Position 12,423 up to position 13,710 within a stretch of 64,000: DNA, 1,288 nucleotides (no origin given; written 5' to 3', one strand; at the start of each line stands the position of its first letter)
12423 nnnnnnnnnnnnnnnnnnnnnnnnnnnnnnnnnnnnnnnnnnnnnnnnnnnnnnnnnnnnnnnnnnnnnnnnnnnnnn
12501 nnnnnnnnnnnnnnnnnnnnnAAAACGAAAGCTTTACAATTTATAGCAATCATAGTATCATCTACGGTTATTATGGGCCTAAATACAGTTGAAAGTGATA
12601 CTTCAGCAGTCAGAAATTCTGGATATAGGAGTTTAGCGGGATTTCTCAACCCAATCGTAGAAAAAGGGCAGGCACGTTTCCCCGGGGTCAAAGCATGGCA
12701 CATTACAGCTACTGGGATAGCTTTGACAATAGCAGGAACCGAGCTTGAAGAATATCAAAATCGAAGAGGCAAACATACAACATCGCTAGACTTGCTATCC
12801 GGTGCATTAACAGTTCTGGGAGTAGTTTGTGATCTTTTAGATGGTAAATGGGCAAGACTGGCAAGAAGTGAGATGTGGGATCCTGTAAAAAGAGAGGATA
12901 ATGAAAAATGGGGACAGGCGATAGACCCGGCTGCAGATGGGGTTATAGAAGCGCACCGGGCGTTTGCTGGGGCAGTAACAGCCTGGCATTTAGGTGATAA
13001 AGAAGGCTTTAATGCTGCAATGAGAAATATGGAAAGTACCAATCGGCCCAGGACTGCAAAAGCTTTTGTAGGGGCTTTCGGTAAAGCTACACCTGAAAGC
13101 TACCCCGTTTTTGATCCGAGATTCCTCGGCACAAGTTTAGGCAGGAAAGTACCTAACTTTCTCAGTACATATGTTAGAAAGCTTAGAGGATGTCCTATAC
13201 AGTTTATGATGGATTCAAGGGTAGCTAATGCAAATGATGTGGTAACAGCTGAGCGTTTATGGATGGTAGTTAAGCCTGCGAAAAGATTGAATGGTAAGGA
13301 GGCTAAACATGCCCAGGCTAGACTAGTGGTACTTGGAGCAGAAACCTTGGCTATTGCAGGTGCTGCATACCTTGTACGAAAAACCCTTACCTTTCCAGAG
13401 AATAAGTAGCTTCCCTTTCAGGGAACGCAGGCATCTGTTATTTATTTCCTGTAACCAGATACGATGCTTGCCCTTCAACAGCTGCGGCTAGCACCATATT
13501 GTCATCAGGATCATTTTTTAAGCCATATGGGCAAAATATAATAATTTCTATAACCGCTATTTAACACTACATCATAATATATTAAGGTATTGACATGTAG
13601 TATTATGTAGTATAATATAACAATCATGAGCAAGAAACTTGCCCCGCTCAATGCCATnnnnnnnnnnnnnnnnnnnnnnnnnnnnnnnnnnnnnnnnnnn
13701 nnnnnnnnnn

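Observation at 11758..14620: Accessory island: vapBC, GC-rich membrane protein, PIN-toxin remnant and Fic-HTH gene driven by a strong promoter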

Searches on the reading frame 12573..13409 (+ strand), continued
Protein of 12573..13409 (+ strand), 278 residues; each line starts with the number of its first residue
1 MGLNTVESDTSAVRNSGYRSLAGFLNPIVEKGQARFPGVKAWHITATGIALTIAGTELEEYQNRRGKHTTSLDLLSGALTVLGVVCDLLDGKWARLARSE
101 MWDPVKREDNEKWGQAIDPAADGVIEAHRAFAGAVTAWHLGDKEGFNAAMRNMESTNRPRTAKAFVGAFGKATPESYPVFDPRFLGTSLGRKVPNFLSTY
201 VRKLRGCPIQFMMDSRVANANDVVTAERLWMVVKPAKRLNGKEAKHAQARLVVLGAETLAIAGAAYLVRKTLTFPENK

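Call 47: fold_search(model_id=the predicted structure, library=pdb)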
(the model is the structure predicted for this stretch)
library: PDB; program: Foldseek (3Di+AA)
matches with E <= 10: 418; with E <= 0.001: 0
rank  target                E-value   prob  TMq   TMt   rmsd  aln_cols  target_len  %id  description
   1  6h59_A                5.6e-03  1.00  0.54  0.73   4.0       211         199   18  Crystal structure of Mycobacterium tuberculosis phosphatidylinositol phosphate synthase (PgsA1) with CDP-DAG bound (released 2019-05-15)
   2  6h59_B                1.2e-02  1.00  0.55  0.76   3.7       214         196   17  Crystal structure of Mycobacterium tuberculosis phosphatidylinositol phosphate synthase (PgsA1) with CDP-DAG bound (released 2019-05-15)
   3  6wmv_C                1.4e-02  1.00  0.53  0.44   8.1       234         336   16  Structure of a phosphatidylinositol-phosphate synthase (PIPS) from Mycobacterium kansasii with evidence of substrate b (released 2020-05-27)
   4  6wm5_C                2.0e-02  1.00  0.52  0.45   4.6       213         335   18  Structure of a phosphatidylinositol-phosphate synthase (PIPS) from Mycobacterium kansasii (released 2020-05-27)
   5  6h53_A                2.9e-02  1.00  0.50  0.69   5.1       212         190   18  Crystal structure of Mycobacterium tuberculosis phosphatidylinositol phosphate synthase (PgsA1) in apo form (released 2019-05-15)
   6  6h5a_B                3.1e-02  1.00  0.50  0.65   4.9       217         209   16  Crystal structure of Mycobacterium tuberculosis phosphatidylinositol phosphate synthase (PgsA1) in complex with mangan (released 2019-05-15)
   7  4ywt_D                8.4e-02  0.10  0.10  0.07  28.5       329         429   12  Crystal structure of full-length glypican-1 core protein after controlled crystal dehydration to 87% relative humidity (released 2015-07-29)
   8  7sel_A                1.0e-01  0.54  0.24  0.14  23.0       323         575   10  E. coli MsbA in complex with LPS and inhibitor G7090 (compound 3) (released 2022-03-09)
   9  5d92_B                1.2e-01  1.00  0.56  0.46   4.6       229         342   17  Structure of a phosphatidylinositolphosphate (PIP) synthase from Renibacterium Salmoninarum (released 2015-11-04)
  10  4s0f_A                2.4e-01  0.35  0.22  0.13  24.9       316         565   12  Crystal structure of the peptidase-containing ABC transporter PCAT1 E648Q mutant complexed with ATPgS in an occluded c (released 2015-07-22)
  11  8gyw_A                2.7e-01  0.95  0.38  0.29  17.2       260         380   14  Cryo-EM structure of human CEPT1 complexed with CDP-choline (released 2023-03-22)
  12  7a27_AAA              2.7e-01  0.14  0.16  0.14  21.4       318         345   13  Structure of soluble SmhA crystal form 2 of the tripartite alpha-pore forming toxin, Smh, from Serratia marcescens. (released 2021-03-31)
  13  6bpl_B                2.8e-01  0.41  0.25  0.15  25.2       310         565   10  E. coli MsbA in complex with LPS and inhibitor G907 (released 2018-05-02)
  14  4ywt_C                3.0e-01  0.08  0.12  0.09  26.2       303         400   11  Crystal structure of full-length glypican-1 core protein after controlled crystal dehydration to 87% relative humidity (released 2015-07-29)
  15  8t4j_A                3.3e-01  0.20  0.20  0.13  25.8       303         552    9  Transporter associated with antigen processing (TAP) bound to the 14-mer peptide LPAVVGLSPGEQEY (released 2024-06-19)
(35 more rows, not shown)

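Call 64: find_homologous_proteins(query=A2, max_evalue=0.00001)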
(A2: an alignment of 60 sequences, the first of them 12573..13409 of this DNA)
Query A2 (60 sequences) (278 aa, profile of the alignment): 5 proteins with E <= 0.00001 among 8000 candidates.
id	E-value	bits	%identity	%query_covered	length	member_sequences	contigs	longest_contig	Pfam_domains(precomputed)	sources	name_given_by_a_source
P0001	1.7e-80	288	100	100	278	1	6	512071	-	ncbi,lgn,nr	ncbi:hypothetical protein HYW42_01605 [Candidatus Daviesbacteria bacterium]|nr:hypothetical protein 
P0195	2.0e-78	281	33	19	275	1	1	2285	PF01066.27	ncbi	-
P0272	9.3e-71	256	46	98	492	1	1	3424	-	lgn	-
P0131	4.7e-70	254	42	95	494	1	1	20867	-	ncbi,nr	ncbi:CDP-alcohol phosphatidyltransferase family protein [Candidatus Daviesbacteria bacterium]|nr:CDP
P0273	6.2e-70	253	45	98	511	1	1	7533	-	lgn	-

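Call 65: find_encoding_contigs(protein=P0131, flank=7000, max_places=2)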
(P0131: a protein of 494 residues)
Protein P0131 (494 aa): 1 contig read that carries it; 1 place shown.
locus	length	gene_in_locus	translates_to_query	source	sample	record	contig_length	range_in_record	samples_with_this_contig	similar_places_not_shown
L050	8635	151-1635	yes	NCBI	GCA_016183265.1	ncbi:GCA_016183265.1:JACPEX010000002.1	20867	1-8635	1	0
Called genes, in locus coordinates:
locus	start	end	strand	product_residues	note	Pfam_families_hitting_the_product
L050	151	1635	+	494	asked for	-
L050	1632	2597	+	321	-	PF09139:Tam41_Mmp37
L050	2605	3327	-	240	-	PF13472:Lipase_GDSL_2 (weak)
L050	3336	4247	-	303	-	PF01207:Dus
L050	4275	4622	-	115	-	PF02002:TFIIE_alpha (faint), PF01047:MarR (weak), PF08279:HTH_11 (weak), PF13412:HTH_24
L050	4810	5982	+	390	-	PF00270:DEAD, PF04851:ResIII, PF00271:Helicase_C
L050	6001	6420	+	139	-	-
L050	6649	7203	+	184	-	PF09970:DUF2204 (weak), PF19502:DUF6036 (weak)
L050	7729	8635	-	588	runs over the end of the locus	-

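Call 66: find_encoding_contigs(protein=P0273, flank=5000, max_places=2)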
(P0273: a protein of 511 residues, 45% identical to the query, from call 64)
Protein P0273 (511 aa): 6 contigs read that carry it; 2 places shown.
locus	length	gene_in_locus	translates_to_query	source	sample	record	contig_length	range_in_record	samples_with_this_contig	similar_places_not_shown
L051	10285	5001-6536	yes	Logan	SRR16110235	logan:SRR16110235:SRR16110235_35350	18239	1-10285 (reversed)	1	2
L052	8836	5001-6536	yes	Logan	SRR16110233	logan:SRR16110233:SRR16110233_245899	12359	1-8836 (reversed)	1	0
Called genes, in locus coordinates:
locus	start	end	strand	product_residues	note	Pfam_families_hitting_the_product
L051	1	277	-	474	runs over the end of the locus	PF00479:G6PD_N, PF02781:G6PD_C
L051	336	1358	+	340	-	PF10432:bact-PGI_C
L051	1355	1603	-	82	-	-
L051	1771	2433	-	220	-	PF09992:NAGPA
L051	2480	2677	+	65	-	-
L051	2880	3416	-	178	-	PF00625:Guanylate_kin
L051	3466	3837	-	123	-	-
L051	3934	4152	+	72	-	-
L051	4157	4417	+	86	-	-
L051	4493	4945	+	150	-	-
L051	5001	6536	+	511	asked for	-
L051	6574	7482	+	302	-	PF09139:Tam41_Mmp37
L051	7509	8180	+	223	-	PF02592:Vut_1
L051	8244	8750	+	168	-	PF07963:N_methyl (faint)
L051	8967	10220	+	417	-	PF00270:DEAD, PF04851:ResIII, PF00271:Helicase_C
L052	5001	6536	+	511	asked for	-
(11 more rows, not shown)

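Call 81: search_protein_families(library=pfam, proteins=[L050:151-800:+], max_evalue=0.01)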
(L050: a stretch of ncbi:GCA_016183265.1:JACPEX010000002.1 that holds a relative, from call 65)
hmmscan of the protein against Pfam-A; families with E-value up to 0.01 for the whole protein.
L050:151-800:+ (216 aa): 1 family
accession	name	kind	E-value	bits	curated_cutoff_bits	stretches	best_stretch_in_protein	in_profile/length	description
PF03767.20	Acid_phosphat_B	-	0.00018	21.5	27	0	78-133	114-167/230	HAD superfamily, subfamily IIIB (Acid phosphatase)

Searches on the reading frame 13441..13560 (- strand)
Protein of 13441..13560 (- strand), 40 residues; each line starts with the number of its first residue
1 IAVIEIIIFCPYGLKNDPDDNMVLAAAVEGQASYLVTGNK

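Call 10: search_protein_families(library=pfam, proteins=[window:13441-13560:-], max_evalue=10)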
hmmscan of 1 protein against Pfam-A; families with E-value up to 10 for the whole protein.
seq(40 aa): 1 family
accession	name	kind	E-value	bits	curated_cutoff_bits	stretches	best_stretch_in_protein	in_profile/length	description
PF13470.12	PIN_3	-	2.9e-07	31.7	27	1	16-40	90-114/115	PIN domain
